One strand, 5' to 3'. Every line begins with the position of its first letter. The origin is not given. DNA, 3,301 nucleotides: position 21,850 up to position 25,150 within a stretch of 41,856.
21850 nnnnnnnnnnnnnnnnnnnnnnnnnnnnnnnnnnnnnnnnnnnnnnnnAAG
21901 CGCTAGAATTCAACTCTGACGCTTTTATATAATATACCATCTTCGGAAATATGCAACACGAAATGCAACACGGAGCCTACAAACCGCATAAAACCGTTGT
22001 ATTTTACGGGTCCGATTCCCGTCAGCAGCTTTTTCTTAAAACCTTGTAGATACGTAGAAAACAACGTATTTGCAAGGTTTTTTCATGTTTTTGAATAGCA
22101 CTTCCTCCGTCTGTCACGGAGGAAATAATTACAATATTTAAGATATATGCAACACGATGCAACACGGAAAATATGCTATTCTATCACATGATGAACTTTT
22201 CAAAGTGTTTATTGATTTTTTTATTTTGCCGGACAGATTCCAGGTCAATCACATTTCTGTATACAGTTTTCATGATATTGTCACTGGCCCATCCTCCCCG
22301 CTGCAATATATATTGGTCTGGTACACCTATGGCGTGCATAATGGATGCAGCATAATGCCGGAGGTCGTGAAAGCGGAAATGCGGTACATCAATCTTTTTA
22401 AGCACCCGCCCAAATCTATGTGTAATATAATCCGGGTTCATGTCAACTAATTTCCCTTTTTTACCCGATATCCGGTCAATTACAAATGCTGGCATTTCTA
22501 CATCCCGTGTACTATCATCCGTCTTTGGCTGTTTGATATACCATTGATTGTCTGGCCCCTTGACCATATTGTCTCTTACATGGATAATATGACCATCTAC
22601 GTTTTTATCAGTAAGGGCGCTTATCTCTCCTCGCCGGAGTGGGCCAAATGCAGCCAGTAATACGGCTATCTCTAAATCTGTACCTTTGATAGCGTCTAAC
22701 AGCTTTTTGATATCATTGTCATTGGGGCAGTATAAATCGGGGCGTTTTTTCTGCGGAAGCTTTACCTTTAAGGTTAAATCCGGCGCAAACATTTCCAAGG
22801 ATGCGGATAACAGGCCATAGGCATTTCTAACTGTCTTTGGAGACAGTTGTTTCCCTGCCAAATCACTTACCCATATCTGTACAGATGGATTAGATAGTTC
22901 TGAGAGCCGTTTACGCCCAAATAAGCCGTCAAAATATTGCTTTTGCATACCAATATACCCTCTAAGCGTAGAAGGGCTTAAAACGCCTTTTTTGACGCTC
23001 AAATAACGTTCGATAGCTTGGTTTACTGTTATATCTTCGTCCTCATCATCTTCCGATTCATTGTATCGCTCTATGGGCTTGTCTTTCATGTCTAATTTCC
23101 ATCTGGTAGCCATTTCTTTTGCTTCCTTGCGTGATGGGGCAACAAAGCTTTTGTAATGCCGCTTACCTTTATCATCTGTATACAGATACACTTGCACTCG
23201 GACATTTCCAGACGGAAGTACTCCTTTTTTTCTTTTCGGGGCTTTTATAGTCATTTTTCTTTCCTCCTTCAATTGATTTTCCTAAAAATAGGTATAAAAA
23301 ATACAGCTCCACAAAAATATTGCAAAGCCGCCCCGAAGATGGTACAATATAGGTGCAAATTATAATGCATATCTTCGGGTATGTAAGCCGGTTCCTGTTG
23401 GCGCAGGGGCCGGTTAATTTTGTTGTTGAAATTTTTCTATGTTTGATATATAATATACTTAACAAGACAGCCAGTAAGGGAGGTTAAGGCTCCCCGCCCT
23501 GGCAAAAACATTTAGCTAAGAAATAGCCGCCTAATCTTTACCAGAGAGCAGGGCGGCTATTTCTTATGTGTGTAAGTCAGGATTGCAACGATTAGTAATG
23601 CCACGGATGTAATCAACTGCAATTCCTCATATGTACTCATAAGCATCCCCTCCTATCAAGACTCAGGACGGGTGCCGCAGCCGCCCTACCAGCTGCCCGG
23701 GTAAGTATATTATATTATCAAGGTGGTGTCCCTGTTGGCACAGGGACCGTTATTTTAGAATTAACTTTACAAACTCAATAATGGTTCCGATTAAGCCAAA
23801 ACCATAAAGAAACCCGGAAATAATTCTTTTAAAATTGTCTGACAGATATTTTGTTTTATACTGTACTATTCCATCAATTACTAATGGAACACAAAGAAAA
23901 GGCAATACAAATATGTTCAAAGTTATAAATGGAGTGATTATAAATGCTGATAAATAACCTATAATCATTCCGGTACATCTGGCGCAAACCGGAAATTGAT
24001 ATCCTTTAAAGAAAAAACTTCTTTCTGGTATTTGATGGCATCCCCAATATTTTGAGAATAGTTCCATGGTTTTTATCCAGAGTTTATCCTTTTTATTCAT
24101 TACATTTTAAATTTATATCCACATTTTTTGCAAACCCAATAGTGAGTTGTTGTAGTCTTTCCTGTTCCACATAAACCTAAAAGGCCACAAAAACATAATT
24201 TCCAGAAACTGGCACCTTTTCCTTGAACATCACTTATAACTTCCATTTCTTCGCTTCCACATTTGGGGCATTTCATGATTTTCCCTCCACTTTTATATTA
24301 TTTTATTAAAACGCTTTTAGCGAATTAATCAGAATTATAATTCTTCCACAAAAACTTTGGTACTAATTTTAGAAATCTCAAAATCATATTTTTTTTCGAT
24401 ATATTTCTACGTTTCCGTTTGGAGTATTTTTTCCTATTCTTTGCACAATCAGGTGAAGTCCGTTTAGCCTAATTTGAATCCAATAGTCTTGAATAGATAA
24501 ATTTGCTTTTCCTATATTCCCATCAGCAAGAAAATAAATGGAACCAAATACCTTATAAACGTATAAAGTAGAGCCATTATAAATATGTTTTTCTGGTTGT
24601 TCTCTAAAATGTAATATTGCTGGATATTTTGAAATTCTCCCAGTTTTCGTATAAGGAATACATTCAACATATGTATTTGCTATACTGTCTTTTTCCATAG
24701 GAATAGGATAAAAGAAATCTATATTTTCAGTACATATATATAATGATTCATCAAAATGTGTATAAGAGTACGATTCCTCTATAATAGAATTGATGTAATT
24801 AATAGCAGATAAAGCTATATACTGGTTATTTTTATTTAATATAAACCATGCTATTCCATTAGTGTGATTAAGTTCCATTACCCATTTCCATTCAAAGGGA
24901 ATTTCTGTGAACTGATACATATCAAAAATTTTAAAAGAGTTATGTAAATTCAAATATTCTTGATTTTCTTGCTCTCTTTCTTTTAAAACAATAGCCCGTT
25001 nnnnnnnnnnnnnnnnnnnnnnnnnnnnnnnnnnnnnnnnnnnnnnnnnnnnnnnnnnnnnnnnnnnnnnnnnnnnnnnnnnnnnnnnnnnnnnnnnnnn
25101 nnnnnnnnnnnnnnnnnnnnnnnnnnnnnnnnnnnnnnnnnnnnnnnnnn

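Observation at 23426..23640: Candidate type I toxin-antitoxin module next to the integrase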

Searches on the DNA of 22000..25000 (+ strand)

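Call 7: search_rna_families(source=window, start=22000, end=25000, threshold=evalue, max_evalue=10, show_alignments=3)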
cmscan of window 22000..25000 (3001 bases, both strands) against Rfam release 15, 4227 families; matches with E-value up to 10: 3.
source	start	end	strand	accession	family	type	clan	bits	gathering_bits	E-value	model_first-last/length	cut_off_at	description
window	24697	24780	+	RF00353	snoR31_Z110_Z27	Gene; snRNA; snoRNA; CD-box;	-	22.3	45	7.9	1-97/97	no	Small nucleolar RNA snoR31/Z110/Z27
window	23512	23690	-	RF01412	BsrG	Gene; sRNA;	-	21.8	55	0.022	19-197/259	no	BsrG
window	23235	23337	-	RF00333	snoZ157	Gene; snRNA; snoRNA; CD-box;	CL00063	17.3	55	9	1-100/100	no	Small nucleolar RNA Z157/R69/R10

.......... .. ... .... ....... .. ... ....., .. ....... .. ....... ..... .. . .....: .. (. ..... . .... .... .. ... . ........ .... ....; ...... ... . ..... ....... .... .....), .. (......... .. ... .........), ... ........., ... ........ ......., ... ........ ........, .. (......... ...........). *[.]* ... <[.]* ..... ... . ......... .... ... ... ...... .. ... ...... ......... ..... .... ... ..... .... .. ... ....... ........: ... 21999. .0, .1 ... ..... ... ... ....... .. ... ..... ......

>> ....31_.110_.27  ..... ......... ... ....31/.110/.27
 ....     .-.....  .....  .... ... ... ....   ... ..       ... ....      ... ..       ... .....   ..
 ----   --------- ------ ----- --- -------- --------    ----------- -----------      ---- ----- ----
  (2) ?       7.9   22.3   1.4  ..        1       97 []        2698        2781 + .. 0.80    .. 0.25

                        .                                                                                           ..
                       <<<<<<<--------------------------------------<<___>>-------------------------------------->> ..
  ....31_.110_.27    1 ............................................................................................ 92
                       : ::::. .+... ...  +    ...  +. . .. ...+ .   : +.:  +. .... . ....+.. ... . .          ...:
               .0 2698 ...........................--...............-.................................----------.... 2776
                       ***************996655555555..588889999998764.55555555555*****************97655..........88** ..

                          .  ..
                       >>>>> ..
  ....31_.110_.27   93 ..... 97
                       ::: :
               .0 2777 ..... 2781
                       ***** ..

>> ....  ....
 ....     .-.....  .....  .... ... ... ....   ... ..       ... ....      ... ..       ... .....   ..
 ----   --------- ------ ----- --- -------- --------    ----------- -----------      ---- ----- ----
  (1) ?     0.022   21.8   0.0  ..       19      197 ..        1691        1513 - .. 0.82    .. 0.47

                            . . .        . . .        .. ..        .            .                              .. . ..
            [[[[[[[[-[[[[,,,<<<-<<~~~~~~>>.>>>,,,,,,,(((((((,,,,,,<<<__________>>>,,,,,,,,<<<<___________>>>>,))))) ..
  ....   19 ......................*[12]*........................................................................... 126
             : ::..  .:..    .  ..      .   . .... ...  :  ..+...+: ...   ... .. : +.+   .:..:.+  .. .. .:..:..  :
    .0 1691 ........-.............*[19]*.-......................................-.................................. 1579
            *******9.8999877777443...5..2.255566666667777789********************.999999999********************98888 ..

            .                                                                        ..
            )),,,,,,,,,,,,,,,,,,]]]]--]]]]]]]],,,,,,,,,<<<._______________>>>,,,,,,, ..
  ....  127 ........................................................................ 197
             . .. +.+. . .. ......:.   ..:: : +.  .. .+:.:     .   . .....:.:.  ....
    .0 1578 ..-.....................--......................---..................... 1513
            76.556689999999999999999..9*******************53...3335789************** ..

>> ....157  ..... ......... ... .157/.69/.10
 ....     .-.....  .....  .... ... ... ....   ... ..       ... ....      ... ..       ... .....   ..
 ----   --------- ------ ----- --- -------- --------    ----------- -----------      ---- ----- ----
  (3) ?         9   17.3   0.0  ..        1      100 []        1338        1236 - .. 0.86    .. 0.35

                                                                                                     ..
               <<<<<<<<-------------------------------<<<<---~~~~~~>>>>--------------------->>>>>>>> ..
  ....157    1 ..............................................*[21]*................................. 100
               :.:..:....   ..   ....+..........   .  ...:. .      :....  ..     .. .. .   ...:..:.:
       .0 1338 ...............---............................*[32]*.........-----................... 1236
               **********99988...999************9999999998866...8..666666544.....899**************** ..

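Call 8: search_dna_similar(query=window:23273-23760:+, collection=phages, mode=distant, max_rows=30)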
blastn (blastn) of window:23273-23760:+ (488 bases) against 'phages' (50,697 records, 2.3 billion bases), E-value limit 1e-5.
Records with a match: 5; places in all: 5; records where one place covers at least 80% of the query: 0.
Best place of each record, by identity: 60-80% 5.
By first word of the organism name: Ruminococcus 4; Blautia 1.
By host as written in the record: [Ruminococcus] gnavus ATCC 29149 3; Blautia coccoides 1; Mediterraneibacter gnavus (Ruminococcus gnavus) DB_YZ_1 1.
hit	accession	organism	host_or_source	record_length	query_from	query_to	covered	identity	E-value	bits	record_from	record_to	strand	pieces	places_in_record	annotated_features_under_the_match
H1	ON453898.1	Blautia phage Montmirail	Blautia coccoides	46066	61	165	22%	78.5%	7e-12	77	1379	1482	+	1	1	hypothetical protein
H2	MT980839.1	Ruminococcus phage phiRgPS_6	[Ruminococcus] gnavus ATCC 29149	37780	54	158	22%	78.3%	2e-11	75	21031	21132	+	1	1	gp20: beta-sandwich domain-containing protein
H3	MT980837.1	Ruminococcus phage phiRg507T2_3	[Ruminococcus] gnavus ATCC 29149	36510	61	168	22%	75.9%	1e-9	70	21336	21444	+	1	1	gp22: superinfection exclusion protein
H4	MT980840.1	Ruminococcus phage phiRgIBDN1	[Ruminococcus] gnavus ATCC 29149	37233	61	168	22%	75.9%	1e-9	70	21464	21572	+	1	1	gp21: superinfection exclusion protein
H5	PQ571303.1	Ruminococcus phage RG-TP1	Mediterraneibacter gnavus (Ruminococcus ...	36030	58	154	20%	79.8%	2e-11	76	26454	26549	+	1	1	hypothetical protein (x2)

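Call 10: get_annotated_region(hit=H3, flank=2500)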
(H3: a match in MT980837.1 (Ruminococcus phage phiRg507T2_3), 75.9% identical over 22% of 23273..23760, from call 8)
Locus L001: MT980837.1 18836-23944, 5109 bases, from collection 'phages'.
description: Ruminococcus phage phiRg507T2_3, complete genome.
organism: Ruminococcus phage phiRg507T2_3 (NCBI taxid 2772518)
taxonomy: Viruses; Duplodnaviria; Heunggongvirae; Uroviricota; Caudoviricetes
host: [Ruminococcus] gnavus ATCC 29149; source: human feces; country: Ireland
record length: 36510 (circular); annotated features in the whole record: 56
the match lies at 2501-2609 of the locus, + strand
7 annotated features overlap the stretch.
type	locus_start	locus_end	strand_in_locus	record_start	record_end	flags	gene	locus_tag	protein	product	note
CDS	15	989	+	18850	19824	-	gp20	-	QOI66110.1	endolysin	endolysin, N-acetylmuramoyl-L-alanine amidase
CDS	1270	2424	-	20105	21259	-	gp21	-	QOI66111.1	integrase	-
CDS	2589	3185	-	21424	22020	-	gp22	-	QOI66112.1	superinfection exclusion protein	-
CDS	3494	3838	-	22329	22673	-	gp23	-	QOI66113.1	transcriptional regulator, HTH cro/C1 type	-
CDS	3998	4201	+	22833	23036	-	gp24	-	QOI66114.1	repressor protein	repressor protein, HTH cro/C1 type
CDS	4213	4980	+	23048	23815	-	gp25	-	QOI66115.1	antirepressor protein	Phage_pRha/antirepressor protein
CDS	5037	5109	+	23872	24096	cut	gp26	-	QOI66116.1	hypothetical protein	-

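Call 11: get_annotated_region(hit=H1, flank=2500)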
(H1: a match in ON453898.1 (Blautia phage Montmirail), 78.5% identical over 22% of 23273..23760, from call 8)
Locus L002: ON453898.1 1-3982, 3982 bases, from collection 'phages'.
description: Blautia phage Montmirail, complete genome.
organism: Blautia phage Montmirail (NCBI taxid 2951970)
taxonomy: Viruses
host: Blautia coccoides; source: feces; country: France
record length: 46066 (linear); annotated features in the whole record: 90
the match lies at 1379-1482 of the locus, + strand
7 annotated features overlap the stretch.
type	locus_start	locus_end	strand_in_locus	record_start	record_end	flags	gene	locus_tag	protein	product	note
CDS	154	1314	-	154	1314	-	-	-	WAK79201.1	integrase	rasttk_feature_creation_tool=/opt/patric-common/ runtime/bin/phanotate version 1.5.0; HHpred against PHROGS v3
CDS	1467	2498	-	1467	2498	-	-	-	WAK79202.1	hypothetical protein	rasttk_feature_creation_tool=/opt/patric-common/ runtime/bin/phanotate version 1.5.0; ...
CDS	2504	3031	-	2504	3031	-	-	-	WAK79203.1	hypothetical protein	rasttk_feature_creation_tool=/opt/patric-common/ runtime/bin/phanotate version 1.5.0; ...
CDS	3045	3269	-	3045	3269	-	-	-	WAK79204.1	hypothetical protein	rasttk_feature_creation_tool=/opt/patric-common/ runtime/bin/phanotate version 1.5.0; ...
CDS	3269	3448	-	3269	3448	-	-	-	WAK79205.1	hypothetical protein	rasttk_feature_creation_tool=/opt/patric-common/ runtime/bin/phanotate version 1.5.0; ...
CDS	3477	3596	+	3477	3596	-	-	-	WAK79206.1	hypothetical protein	rasttk_feature_creation_tool=/opt/patric-common/ runtime/bin/phanotate version 1.5.0; ...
CDS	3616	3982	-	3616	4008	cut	-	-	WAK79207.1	transcriptional regulator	rasttk_feature_creation_tool=/opt/patric-common/ runtime/bin/phanotate version 1.5.0; HHpred against PHROGS v3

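Call 63: search_dna_similar(query=window:23420-23730:+, collection=plasmids, mode=distant, max_rows=15)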
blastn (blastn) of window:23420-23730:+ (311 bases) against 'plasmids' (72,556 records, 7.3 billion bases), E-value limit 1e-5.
No match.

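Call 69: search_rna_families(source=L025, threshold=gathering)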
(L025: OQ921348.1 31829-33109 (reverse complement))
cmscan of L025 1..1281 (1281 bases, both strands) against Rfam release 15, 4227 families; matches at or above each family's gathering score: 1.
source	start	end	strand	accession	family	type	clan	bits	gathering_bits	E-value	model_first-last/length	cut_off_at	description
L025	540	800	+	RF01412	BsrG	Gene; sRNA;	-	212.3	55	7.7e-55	1-259/259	no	BsrG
